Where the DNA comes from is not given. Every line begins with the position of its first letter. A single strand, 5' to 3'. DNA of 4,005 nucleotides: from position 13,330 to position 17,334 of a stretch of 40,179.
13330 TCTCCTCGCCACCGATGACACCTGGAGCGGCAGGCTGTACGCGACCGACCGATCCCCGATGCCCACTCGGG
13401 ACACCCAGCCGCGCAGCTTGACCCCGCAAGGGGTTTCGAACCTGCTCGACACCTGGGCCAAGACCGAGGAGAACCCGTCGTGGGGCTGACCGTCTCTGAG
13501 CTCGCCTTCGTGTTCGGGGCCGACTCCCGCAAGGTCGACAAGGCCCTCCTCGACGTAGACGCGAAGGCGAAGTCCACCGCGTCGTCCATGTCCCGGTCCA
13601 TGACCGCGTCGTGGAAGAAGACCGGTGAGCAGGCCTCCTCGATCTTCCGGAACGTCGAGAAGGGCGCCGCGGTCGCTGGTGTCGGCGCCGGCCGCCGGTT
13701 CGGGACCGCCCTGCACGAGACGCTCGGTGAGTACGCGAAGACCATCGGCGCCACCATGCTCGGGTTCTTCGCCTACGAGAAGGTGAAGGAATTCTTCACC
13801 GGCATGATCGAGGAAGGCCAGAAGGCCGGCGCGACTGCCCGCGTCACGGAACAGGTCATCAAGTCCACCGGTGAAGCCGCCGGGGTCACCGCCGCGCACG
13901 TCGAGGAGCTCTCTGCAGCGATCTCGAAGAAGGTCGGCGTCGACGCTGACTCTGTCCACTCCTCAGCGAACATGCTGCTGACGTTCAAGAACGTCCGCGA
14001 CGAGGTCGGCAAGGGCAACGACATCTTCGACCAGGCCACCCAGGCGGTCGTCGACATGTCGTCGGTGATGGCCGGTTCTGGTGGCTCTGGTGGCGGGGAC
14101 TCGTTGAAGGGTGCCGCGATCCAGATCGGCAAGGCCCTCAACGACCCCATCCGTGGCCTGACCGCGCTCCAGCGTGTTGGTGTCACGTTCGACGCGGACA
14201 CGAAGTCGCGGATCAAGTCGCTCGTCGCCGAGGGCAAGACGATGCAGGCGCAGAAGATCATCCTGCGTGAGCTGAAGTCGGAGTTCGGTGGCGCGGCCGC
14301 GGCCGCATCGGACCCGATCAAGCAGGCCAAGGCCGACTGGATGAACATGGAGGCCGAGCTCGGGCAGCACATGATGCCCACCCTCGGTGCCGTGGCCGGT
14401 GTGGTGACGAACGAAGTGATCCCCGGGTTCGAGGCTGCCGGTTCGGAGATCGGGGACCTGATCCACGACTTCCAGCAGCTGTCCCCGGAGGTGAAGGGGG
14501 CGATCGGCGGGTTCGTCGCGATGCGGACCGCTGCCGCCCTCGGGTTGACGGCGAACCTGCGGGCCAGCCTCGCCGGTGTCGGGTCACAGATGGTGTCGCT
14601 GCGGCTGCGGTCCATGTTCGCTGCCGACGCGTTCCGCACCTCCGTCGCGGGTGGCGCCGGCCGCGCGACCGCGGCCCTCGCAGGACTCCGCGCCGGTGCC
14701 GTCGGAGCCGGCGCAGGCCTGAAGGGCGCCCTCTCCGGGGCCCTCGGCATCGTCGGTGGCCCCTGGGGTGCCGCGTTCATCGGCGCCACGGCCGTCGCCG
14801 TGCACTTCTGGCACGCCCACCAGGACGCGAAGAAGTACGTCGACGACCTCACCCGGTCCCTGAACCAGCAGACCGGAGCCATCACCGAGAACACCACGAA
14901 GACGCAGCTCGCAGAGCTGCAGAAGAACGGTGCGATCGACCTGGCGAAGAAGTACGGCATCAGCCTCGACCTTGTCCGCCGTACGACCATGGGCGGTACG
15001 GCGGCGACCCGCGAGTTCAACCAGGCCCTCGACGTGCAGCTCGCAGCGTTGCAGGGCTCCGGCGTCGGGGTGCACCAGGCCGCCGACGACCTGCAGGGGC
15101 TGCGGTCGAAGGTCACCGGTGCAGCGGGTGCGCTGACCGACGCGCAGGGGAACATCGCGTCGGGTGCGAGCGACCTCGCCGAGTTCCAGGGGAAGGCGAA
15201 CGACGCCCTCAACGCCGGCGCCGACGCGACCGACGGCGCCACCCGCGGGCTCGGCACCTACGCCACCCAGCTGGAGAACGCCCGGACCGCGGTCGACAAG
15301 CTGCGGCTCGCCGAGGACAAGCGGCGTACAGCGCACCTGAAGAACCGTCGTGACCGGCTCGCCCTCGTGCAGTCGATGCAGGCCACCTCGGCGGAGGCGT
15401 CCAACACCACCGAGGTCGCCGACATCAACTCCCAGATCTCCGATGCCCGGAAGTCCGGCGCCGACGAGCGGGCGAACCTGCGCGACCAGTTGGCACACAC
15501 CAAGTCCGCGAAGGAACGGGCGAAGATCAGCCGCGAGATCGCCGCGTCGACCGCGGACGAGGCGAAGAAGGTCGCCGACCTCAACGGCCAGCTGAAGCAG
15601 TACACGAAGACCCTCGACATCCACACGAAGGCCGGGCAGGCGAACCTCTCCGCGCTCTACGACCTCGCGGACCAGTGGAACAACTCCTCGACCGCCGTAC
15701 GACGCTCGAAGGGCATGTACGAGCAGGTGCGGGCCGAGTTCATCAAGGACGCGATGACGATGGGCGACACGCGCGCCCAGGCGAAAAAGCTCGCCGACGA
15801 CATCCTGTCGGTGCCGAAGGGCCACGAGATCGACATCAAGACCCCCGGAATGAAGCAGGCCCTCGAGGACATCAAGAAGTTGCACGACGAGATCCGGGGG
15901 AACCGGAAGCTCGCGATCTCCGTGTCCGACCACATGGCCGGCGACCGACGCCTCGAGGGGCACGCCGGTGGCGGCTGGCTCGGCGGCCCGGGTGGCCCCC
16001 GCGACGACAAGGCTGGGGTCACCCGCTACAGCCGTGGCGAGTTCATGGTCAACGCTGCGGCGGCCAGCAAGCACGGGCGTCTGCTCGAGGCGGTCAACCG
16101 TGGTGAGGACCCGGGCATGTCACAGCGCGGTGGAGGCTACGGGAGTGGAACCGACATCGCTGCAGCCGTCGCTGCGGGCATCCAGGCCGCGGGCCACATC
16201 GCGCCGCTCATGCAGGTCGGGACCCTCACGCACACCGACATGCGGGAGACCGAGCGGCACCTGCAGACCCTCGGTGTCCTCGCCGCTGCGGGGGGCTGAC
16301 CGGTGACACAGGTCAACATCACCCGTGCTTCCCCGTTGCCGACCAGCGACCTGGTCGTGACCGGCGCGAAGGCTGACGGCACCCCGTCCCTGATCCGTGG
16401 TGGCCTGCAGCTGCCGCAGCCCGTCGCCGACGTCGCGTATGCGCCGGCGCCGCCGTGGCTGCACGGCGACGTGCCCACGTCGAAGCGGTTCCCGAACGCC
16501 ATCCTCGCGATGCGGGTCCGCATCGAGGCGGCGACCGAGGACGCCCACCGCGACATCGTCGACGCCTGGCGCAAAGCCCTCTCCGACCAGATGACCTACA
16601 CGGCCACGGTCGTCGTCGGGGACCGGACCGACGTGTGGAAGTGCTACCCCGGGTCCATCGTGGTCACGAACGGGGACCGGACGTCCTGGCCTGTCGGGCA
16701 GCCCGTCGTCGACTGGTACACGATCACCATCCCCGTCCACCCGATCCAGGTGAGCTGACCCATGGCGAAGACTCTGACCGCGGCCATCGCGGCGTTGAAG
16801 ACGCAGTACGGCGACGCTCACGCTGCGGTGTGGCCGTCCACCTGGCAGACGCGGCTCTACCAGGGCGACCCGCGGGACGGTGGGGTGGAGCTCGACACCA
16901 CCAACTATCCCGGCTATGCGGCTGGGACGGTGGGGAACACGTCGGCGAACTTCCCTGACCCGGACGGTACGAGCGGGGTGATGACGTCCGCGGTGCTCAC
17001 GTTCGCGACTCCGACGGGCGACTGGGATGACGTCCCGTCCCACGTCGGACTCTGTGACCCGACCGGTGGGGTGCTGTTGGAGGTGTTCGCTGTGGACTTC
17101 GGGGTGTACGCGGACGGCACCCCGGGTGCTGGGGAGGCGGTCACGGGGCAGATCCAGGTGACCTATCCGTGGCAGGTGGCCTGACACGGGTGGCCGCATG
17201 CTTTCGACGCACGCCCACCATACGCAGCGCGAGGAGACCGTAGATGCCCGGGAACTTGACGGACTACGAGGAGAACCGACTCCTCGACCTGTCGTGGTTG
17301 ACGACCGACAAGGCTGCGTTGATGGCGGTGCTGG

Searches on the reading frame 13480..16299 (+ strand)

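Call 21: search_protein_families(library=phrogs, proteins=[window:13480-16299:+], max_evalue=0.001)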
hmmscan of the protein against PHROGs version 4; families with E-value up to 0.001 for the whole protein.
window:13480-16299:+ (939 aa): 2 families
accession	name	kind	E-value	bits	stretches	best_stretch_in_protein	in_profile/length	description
phrog_27166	-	tail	7.1e-22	78.5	1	60-321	15-271/751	tail length tape measure protein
phrog_10780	-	tail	8.4e-07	28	1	112-816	185-861/1694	tail length tape measure protein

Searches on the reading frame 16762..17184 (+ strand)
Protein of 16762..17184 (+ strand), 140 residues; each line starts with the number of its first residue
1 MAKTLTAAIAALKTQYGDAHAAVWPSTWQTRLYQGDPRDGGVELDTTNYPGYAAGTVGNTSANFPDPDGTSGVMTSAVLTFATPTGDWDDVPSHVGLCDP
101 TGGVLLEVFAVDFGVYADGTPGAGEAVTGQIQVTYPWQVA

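Call 3: search_protein_families(library=pfam, proteins=[window:16762-17184:+], max_evalue=0.01)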
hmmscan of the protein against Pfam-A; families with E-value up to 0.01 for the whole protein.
window:16762-17184:+ (140 aa): 1 family
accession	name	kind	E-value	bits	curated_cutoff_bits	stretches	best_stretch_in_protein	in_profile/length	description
PF23140.1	Gp80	-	1.6e-05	25.7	27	1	20-106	18-101/128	Podophage GP4 fiber I protein gp80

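Call 21: search_protein_families(library=phrogs, proteins=[window:16762-17184:+], max_evalue=0.001)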
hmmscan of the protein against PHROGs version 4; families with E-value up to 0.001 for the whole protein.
window:16762-17184:+ (140 aa): 0 families
